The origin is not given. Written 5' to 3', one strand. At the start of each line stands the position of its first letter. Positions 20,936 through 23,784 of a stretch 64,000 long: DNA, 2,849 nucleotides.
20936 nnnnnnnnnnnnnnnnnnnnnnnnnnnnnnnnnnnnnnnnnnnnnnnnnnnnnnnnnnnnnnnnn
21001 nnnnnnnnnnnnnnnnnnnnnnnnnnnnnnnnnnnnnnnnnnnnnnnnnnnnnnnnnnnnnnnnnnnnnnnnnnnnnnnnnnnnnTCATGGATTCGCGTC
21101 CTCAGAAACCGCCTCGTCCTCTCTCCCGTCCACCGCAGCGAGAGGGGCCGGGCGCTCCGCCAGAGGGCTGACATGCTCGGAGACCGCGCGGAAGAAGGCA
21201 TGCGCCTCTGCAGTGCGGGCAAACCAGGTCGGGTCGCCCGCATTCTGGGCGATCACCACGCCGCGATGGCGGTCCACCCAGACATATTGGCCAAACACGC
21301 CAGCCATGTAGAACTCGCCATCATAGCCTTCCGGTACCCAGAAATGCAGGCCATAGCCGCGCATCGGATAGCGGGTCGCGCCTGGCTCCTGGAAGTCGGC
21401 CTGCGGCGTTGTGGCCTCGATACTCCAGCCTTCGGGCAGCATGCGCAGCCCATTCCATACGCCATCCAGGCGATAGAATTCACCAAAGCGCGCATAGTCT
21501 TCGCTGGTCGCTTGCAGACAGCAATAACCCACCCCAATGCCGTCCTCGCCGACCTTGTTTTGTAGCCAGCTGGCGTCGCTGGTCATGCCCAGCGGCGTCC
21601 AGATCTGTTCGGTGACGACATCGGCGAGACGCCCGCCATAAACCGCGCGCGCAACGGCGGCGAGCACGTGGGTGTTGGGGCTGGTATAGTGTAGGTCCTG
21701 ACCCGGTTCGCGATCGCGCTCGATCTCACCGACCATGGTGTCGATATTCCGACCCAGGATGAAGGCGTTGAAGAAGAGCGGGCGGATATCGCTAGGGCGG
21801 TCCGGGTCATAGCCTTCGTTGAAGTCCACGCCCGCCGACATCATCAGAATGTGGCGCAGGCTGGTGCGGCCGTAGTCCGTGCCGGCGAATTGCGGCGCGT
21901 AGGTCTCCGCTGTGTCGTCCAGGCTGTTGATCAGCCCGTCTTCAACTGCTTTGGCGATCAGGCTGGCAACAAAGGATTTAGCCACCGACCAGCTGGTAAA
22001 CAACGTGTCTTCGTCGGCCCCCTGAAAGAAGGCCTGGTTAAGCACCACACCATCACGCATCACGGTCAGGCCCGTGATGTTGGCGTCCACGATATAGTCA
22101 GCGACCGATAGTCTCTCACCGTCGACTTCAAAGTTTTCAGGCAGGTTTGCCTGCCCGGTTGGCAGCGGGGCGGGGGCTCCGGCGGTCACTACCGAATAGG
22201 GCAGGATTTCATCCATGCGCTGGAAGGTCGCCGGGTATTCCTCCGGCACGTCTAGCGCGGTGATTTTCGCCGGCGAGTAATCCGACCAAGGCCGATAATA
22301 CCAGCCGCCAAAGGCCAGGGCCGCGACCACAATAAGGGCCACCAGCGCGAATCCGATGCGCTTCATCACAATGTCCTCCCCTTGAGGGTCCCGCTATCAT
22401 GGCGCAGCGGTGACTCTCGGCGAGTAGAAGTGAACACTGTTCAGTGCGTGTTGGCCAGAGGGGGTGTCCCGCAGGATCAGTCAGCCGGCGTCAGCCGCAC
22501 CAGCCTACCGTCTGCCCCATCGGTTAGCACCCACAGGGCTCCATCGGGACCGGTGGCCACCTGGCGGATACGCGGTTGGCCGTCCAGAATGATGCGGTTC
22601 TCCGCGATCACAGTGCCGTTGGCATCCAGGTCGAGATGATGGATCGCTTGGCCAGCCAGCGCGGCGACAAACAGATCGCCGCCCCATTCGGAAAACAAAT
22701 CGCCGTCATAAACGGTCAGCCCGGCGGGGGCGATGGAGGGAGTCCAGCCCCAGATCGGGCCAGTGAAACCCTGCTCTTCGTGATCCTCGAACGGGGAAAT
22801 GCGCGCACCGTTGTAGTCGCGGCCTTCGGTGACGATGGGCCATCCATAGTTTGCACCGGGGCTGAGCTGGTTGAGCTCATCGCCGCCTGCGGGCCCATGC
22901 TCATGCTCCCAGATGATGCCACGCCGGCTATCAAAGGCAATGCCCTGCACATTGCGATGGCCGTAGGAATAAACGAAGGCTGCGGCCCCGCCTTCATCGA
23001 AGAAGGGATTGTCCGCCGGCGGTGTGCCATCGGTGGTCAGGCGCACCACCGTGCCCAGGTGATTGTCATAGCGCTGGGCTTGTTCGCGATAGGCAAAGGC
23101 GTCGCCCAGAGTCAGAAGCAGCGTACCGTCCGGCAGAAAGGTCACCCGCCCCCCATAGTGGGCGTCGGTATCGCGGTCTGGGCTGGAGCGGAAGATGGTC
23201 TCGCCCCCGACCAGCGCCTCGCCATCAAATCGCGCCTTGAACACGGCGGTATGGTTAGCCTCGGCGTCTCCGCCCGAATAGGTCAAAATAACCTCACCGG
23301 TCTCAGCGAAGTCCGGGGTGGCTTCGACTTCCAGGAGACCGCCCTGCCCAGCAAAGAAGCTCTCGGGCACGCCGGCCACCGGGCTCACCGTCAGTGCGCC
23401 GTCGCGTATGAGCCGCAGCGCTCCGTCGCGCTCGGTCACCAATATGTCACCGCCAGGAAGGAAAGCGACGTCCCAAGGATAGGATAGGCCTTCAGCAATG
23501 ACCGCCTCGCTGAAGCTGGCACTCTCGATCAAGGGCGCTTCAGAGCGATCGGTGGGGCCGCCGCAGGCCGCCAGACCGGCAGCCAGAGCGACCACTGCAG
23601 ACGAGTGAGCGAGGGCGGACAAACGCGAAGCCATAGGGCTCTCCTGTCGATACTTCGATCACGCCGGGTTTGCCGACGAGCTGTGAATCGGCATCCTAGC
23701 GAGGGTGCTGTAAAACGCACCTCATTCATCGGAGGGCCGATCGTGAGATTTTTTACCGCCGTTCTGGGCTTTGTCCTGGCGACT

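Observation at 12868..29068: Candidate undescribed regulon: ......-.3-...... palindrome upstream of three separate catabolic units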

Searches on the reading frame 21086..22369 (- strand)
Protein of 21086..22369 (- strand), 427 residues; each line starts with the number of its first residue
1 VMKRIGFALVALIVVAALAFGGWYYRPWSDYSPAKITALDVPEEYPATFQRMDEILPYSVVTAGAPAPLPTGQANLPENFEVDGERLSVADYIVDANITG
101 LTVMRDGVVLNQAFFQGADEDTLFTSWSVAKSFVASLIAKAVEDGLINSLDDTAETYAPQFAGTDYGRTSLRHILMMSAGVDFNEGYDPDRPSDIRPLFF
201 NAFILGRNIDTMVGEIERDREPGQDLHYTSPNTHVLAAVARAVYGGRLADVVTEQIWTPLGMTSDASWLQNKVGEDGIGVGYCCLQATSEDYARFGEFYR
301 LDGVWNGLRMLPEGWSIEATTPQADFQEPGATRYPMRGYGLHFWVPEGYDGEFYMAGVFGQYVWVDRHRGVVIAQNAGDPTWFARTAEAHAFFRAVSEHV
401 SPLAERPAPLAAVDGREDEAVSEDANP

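Call 9: search_protein_families(library=pfam, proteins=[window:21086-22369:-])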
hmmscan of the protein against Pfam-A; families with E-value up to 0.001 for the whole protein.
window:21086-22369:- (427 aa): 1 family
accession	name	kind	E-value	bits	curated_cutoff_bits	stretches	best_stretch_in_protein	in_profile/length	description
PF00144.29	Beta-lactamase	-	1.6e-32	113.5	27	1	101-374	19-305/329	Beta-lactamase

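Call 30: search_protein_families(library=ncbifam, proteins=[window:21086-22369:-], max_evalue=0.00001)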
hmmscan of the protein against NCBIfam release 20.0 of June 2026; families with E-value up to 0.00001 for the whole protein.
window:21086-22369:- (427 aa): 5 families
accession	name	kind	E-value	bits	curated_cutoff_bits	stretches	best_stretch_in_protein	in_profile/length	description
NF045925.1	3-sucCA_synth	equivalog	1.3e-18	66.8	800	1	96-372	55-305/498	3-succinylated cholic acid synthase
NF038269.1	lipase_LipE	equivalog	6.1e-09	35.5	750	1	120-190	84-153/407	lipase LipE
NF045671.1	blaPNC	exception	8.6e-07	28.1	750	1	99-174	72-146/401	PNC family class C beta-lactamase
NF033085.1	bla_class_C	equivalog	1.4e-06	27.4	415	0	116-180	48-111/356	class C beta-lactamase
NF052559.1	MthAcHydAcmB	equivalog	5e-06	25.5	550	0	221-269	168-215/391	methyl acetate hydrolase AcmB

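Call 86: find_homologous_proteins(query=window:21086-22366:-, max_evalue=1e-40)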
Query window:21086-22366:- (426 aa): 314 proteins with E <= 1e-40 among 8000 candidates; the best 120 are listed.
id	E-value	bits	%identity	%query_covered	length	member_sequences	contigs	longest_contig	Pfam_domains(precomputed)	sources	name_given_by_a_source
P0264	1.4e-291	985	100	100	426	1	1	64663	PF00144.30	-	-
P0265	2.7e-238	809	84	95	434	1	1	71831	PF00144.30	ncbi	-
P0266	7.9e-229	778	82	95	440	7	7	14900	PF00144.30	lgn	-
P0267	1.2e-224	764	80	95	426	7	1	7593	PF00144.30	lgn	-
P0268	6.7e-223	758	79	96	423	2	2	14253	PF00144.30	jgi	jgi:CubicO group peptidase (beta-lactamase class C family)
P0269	2.7e-222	756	80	95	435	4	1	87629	PF00144.30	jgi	-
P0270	4.3e-221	752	78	91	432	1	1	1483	PF00144.30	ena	-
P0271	9.3e-218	741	78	96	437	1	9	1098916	PF00144.30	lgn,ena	-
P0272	4.9e-213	726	75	98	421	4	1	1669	PF00144.30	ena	-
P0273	5.3e-213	726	77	95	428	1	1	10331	PF00144.30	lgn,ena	-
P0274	5.6e-213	726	75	97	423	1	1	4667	PF00144.30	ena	-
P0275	8.4e-211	719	76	92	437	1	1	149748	PF00144.30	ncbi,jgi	-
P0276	3.8e-191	654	69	95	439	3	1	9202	PF00144.30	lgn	-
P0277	1.6e-190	652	68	96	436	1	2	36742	PF00144.30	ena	-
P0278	3.1e-190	651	69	96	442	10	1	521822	PF00144.30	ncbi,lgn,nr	ncbi:MAG: beta-lactamase family protein [Alphaproteobacteria bacterium]|nr:beta-lactamase family pro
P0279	1.0e-188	646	69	96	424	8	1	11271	PF00144.30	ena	-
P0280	4.2e-188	644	63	99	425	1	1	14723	PF00144.30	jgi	jgi:CubicO group peptidase (beta-lactamase class C family)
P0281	3.9e-187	641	68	94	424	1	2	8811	PF00144.30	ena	-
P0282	7.5e-187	640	67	96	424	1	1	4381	PF00144.30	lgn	-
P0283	4.9e-186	637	68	96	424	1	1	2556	PF00144.30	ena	-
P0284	7.6e-186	636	65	100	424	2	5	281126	PF00144.30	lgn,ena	-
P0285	1.0e-185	636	65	100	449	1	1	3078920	PF00144.30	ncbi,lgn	ncbi:MAG: serine hydrolase [Oceanicaulis sp.]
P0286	1.0e-185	636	68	94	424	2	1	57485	PF00144.30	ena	-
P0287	3.9e-184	631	67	96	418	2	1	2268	PF00144.30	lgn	-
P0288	2.8e-183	628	66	95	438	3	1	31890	PF00144.30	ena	-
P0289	6.7e-182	623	65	95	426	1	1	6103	PF00144.30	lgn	-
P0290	1.0e-181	623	66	95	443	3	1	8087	PF00144.30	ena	-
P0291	1.3e-180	619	65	95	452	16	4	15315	PF00144.30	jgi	jgi:CubicO group peptidase (beta-lactamase class C family)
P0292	1.5e-180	619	67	94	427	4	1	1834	PF00144.30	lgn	-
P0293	3.0e-179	615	65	95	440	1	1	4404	PF00144.30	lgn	-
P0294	8.5e-179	613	67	94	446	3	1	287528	PF00144.30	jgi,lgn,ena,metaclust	metaclust:\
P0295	2.2e-175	602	66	92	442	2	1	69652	PF00144.30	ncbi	ncbi:MAG: serine hydrolase [Oceanicaulis sp.]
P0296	3.1e-175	601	66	90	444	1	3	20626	PF00144.30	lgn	-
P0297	3.4e-175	601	66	91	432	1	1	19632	PF00144.30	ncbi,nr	ncbi:MAG: beta-lactamase family protein [Oceanicaulis sp.]|nr:beta-lactamase family protein [Oceanic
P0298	3.3e-174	598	64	94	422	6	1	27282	PF00144.30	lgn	-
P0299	3.4e-174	598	64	95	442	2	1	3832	PF00144.30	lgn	-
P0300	6.0e-174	597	64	95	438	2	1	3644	PF00144.30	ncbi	ncbi:MAG: serine hydrolase domain-containing protein [Oceanicaulis sp.]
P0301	6.2e-174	597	64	97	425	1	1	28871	PF00144.30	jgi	-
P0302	1.4e-173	596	63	98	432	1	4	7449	PF00144.30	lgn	-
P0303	4.4e-173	594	65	94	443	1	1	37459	PF00144.30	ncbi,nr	ncbi:MAG: serine hydrolase [Oceanicaulis sp.]|nr:serine hydrolase [Oceanicaulis sp.]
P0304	7.2e-173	594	64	95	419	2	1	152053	PF00144.30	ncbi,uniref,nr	ncbi:serine hydrolase [Marinicauda salina]|uniref:Serine hydrolase n=1 Tax=Marinicauda salina TaxID=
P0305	7.9e-173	593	63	94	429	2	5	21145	PF00144.30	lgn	-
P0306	1.4e-172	593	64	96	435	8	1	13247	PF00144.30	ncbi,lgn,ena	-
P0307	2.2e-172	592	63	96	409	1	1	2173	PF00144.30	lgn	-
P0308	4.1e-172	591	62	96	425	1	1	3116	PF00144.30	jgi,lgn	-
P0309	5.0e-172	591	63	98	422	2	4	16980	PF00144.30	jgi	jgi:CubicO group peptidase (beta-lactamase class C family)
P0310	5.3e-172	591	63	97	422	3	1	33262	PF00144.30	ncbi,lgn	-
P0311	1.3e-171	589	65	91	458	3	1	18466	PF00144.30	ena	-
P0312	1.3e-171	589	64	95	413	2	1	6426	PF00144.30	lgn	-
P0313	6.4e-171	587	65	87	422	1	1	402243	PF00144.30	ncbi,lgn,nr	ncbi:MAG: serine hydrolase [Alphaproteobacteria bacterium]|nr:serine hydrolase [Alphaproteobacteria 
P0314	6.8e-171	587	61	100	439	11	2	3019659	PF00144.30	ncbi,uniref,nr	ncbi:beta-lactamase [Glycocaulis alkaliphilus]|uniref:Beta-lactamase n=1 Tax=Glycocaulis alkaliphilu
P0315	8.3e-171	587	63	98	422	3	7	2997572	PF00144.30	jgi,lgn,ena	-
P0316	1.1e-170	586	64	93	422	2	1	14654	PF00144.30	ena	-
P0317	1.7e-170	586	65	91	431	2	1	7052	PF00144.30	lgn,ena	-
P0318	5.4e-170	584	63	99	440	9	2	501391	PF00144.30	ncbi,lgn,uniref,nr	ncbi:MAG: serine hydrolase [Oceanicaulis sp.]|uniref:serine hydrolase domain-containing protein n=1 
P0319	2.3e-169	582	64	96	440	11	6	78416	PF00144.30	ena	-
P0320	7.7e-169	580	65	94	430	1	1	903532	PF00144.30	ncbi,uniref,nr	ncbi:beta-lactamase family protein [Alkalicaulis satelles]|uniref:Beta-lactamase family protein n=1 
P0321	1.4e-168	579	63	96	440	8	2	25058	PF00144.30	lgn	-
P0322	8.7e-168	577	62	91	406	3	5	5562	PF00144.30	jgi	jgi:CubicO group peptidase (beta-lactamase class C family)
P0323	2.2e-166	572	59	95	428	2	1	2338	PF00144.30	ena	-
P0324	3.8e-166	571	59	100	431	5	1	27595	PF00144.30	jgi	-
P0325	3.0e-165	568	67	84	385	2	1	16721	PF00144.30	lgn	-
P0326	5.8e-165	568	61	89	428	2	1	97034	PF00144.30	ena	-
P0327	6.3e-164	564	57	100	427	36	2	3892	PF00144.30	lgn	-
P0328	8.3e-164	564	59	95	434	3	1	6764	PF00144.30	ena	-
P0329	1.1e-163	563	57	100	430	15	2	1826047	PF00144.30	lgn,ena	-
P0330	2.7e-163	562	58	100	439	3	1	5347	PF00144.30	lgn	-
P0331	1.2e-161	557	57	98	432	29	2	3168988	PF00144.30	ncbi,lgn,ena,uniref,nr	ncbi:hypothetical protein OA2633_12515 [Oceanicaulis alexandrii HTCC2633]|uniref:serine hydrolase do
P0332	4.6e-161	555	63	90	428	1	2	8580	PF00144.30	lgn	-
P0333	7.8e-161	554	60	97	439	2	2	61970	PF00144.30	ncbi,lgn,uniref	ncbi:MAG: serine hydrolase domain-containing protein [Caulobacterales bacterium]|uniref:serine hydro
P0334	3.8e-160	552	59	96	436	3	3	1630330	PF00144.30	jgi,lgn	-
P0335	2.1e-159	549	63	90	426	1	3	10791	PF00144.30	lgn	-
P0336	2.3e-159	549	59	97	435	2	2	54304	PF00144.30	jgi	jgi:CubicO group peptidase (beta-lactamase class C family)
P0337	3.5e-158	545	58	100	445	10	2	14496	PF00144.30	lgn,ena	-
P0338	3.5e-158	545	61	95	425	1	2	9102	PF00144.30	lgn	-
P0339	4.8e-158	545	60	96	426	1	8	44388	PF00144.30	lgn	-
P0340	9.0e-158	544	61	94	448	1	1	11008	PF00144.30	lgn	-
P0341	5.2e-157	541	60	94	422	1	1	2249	PF00144.30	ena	-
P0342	3.9e-156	538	59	91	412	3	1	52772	PF00144.30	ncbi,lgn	-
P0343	1.6e-155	536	59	98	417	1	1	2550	PF00144.30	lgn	-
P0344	3.2e-155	535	60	94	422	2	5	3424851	PF00144.30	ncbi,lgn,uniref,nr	ncbi:class C beta-lactamase-related serine hydrolase [Marinicauda algicola]|uniref:Class C beta-lact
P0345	9.3e-155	534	58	94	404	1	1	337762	PF00144.30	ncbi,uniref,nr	ncbi:serine hydrolase [Aliidiomarina halalkaliphila]|uniref:Serine hydrolase n=1 Tax=Aliidiomarina h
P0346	2.3e-154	533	58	92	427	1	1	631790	PF00144.30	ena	-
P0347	2.4e-154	533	57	94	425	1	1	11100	PF00144.30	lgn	-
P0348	3.2e-153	529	58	94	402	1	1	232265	PF00144.30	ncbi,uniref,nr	ncbi:serine hydrolase domain-containing protein [Aliidiomarina indica]|uniref:serine hydrolase domai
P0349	5.1e-153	528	61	91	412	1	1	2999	PF00144.30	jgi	-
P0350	2.4e-151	523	59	95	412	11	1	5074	PF00144.30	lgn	-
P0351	2.5e-151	523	57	95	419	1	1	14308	PF00144.30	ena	-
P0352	2.7e-151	522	60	88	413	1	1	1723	PF00144.30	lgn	-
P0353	1.8e-150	520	56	94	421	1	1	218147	PF00144.30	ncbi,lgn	ncbi:MAG: serine hydrolase domain-containing protein [Pseudomonadota bacterium]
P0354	4.6e-150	518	59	90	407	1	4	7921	PF00144.30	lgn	-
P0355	1.0e-149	517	58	89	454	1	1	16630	PF00144.30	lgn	-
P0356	1.6e-149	517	58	93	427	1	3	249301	PF00144.30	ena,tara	tara:strand:- start:4693 stop:5976 length:1284 start_codon:yes stop_codon:yes gene_type:complete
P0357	2.4e-149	516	60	89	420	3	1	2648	PF00144.30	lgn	-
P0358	3.6e-149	515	55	98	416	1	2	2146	PF00144.30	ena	-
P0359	8.5e-149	514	57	99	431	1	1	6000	PF00144.30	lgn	-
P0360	1.3e-148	514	57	94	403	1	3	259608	PF00144.30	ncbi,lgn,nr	ncbi:MAG: serine hydrolase [Idiomarina sp.]|nr:serine hydrolase [Idiomarina sp.]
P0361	3.6e-148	512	57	94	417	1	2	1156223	PF00144.30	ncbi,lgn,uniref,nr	ncbi:serine hydrolase domain-containing protein [Woodsholea maritima]|uniref:serine hydrolase domain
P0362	6.7e-148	511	58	93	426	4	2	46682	PF00144.30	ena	-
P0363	1.2e-147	510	58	93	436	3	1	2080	PF00144.30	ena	-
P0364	1.4e-147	510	57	94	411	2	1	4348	PF00144.30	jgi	jgi:hypothetical protein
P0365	2.1e-147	510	59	89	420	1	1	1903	PF00144.30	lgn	-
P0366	5.3e-147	508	56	97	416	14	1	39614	PF00144.30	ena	-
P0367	6.2e-147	508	60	89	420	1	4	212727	PF00144.30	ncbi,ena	-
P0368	6.3e-147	508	58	90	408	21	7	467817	PF00144.30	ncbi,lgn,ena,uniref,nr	ncbi:beta-lactamase family protein [Hyphobacterium sp. SN044]|uniref:serine hydrolase domain-contain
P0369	1.2e-146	507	58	93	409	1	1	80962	PF00144.30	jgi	-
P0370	1.2e-145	504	65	78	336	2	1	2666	PF00144.30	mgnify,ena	mgnify:CR=1 FL=1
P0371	1.6e-145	503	58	93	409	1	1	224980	PF00144.30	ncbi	ncbi:serine hydrolase domain-containing protein [Maricaulis sp. CAU 1757]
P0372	6.8e-145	501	56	100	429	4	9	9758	PF00144.30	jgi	jgi:CubicO group peptidase (beta-lactamase class C family)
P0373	3.1e-144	499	56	93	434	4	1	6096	PF00144.30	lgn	-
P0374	3.6e-144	499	58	93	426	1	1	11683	PF00144.30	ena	-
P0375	4.4e-144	499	56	95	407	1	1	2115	PF00144.30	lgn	-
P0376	1.4e-143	497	58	93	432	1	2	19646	PF00144.30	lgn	-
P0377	3.2e-143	496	54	97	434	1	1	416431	PF00144.30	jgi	jgi:CubicO group peptidase (beta-lactamase class C family)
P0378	3.8e-143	496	54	100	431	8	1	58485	PF00144.30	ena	-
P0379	4.3e-143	495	56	96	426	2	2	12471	PF00144.30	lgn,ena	-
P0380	7.9e-143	495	56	96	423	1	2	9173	PF00144.30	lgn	-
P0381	7.9e-143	495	57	93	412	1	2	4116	PF00144.30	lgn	-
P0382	1.0e-142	494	58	93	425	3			PF00144.30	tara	tara:strand:- start:158938 stop:160215 length:1278 start_codon:yes stop_codon:yes gene_type:complete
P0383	1.0e-142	494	56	93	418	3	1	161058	PF00144.30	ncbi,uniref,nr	ncbi:serine hydrolase [Maricaulis sp.]|uniref:serine hydrolase domain-containing protein n=1 Tax=Mar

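Call 87: find_encoding_contigs(protein=P0265, flank=10000, max_places=1)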
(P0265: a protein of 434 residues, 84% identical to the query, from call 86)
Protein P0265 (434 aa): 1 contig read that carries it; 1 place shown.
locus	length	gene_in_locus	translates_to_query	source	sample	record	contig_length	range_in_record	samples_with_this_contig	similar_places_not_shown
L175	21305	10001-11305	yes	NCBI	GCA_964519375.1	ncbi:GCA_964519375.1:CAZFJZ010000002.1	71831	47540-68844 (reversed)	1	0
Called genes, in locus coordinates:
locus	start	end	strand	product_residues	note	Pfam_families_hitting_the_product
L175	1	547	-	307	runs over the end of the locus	PF04116:FA_hydroxylase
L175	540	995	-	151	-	-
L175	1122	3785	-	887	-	PF07715:Plug, PF00593:TonB_dep_Rec_b-barrel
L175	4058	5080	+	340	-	-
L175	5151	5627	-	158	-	-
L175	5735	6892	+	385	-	PF07995:GSDH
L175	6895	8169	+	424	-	-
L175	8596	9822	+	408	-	-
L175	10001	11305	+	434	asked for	PF00144:Beta-lactamase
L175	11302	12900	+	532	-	PF00732:GMC_oxred_N, PF00890:FAD_binding_2 (faint), PF05199:GMC_oxred_C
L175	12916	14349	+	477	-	PF00171:Aldedh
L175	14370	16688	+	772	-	PF01804:Penicil_amidase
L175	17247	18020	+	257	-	PF00106:adh_short, PF13561:adh_short_C2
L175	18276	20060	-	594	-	PF07969:Amidohydro_3, PF01979:Amidohydro_1 (weak)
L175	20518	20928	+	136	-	-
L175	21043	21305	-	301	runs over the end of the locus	PF13593:SBF_like, PF01758:SBF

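Call 88: find_encoding_contigs(protein=P0271, flank=10000, max_places=1)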
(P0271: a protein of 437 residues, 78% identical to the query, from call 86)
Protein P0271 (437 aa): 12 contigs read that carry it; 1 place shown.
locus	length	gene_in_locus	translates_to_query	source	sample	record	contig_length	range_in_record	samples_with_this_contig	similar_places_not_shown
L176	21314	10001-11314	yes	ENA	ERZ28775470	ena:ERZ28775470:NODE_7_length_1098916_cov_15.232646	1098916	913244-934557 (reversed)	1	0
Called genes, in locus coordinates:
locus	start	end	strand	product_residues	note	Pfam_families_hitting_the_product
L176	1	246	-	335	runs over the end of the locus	PF02729:OTCace_N, PF00185:OTCace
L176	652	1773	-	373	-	PF11583:AurF, PF04305:DUF455 (weak), PF00268:Ribonuc_red_sm (faint)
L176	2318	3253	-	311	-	PF04116:FA_hydroxylase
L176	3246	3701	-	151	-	-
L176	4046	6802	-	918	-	PF07715:Plug, PF00593:TonB_dep_Rec_b-barrel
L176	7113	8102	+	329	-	-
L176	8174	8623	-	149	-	-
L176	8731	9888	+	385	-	PF07995:GSDH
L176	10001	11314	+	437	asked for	PF00144:Beta-lactamase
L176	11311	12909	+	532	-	PF00732:GMC_oxred_N, PF00890:FAD_binding_2 (faint), PF05199:GMC_oxred_C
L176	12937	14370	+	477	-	PF00171:Aldedh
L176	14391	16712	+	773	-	PF01804:Penicil_amidase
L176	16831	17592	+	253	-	PF00106:adh_short, PF08659:KR (weak), PF13561:adh_short_C2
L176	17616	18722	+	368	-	PF12833:HTH_18, PF00165:HTH_AraC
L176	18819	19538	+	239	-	PF02517:Rce1-like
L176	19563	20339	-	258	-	PF13669:Glyoxalase_4 (faint), PF22677:Ble-like_N (faint), PF00903:Glyoxalase, PF18029:Glyoxalase_6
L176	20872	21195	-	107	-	-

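Call 89: find_encoding_contigs(protein=P0314, flank=10000, max_places=1)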
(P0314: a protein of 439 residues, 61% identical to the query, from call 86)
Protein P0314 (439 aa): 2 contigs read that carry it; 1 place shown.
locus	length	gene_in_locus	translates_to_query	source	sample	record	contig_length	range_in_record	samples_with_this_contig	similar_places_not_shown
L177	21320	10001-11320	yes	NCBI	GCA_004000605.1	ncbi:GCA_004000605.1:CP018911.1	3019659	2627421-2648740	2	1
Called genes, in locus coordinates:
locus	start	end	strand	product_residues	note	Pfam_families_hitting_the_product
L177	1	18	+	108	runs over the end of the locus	PF05016:ParE_toxin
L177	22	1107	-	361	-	PF11583:AurF, PF00268:Ribonuc_red_sm (faint)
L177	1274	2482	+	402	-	PF01963:TraB_PrgY_gumN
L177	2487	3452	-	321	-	PF04116:FA_hydroxylase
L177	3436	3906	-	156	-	-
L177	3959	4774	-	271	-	PF02585:PIG-L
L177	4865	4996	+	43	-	PF03009:GDPD, PF13653:GDPD_2 (weak)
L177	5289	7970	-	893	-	PF07715:Plug, PF00593:TonB_dep_Rec_b-barrel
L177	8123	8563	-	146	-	-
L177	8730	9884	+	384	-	PF07995:GSDH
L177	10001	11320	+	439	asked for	PF00144:Beta-lactamase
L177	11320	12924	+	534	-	PF00732:GMC_oxred_N, PF05199:GMC_oxred_C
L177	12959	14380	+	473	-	PF00171:Aldedh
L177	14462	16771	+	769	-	PF01804:Penicil_amidase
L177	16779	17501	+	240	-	PF01863:YgjP-like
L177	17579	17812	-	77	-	PF01165:Ribosomal_S21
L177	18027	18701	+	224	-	PF08511:COQ9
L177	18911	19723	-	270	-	PF00590:TP_methylase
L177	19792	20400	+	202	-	-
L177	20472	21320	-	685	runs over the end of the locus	PF00912:Transgly, PF00905:Transpeptidase, PF06832:BiPBP_C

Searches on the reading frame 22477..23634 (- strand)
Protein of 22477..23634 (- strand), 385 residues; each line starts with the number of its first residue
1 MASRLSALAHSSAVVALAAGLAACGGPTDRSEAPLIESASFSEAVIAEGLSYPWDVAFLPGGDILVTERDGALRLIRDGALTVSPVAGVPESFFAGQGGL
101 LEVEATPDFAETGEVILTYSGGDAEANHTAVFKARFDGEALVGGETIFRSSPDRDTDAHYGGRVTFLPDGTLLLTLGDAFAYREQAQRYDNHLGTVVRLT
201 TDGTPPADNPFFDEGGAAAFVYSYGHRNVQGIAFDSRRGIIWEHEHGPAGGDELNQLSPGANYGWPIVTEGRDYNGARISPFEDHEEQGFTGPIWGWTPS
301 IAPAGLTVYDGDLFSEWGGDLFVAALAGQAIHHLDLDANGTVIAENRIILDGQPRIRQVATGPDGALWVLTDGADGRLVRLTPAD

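Call 9: search_protein_families(library=pfam, proteins=[window:22477-23634:-])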
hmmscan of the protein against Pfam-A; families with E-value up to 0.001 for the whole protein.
window:22477-23634:- (385 aa): 2 families
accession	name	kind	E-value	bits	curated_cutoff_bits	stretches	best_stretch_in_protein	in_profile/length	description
PF07995.17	GSDH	-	5.5e-119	397.8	25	1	50-380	1-332/332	Glucose / Sorbosone dehydrogenase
PF01436.27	NHL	-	0.00021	21.6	20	0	50-69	1-20/28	NHL repeat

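Call 95: search_protein_families(library=ncbifam, proteins=[window:22477-23634:-], max_evalue=0.000001)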
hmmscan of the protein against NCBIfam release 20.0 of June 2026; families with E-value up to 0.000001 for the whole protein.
window:22477-23634:- (385 aa): 2 families
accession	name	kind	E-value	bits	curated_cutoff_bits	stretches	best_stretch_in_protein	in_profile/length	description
TIGR03606.1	non_repeat_PQQ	subfamily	4.9e-38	131.1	434.55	1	30-274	9-276/454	glucose/sorbosone family PQQ-dependent dehydrogenase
TIGR02604.1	Piru_Ver_Nterm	subfamily_domain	2.1e-07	30.7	122.2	1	301-370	263-337/367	PVC-type heme-binding CxxCH protein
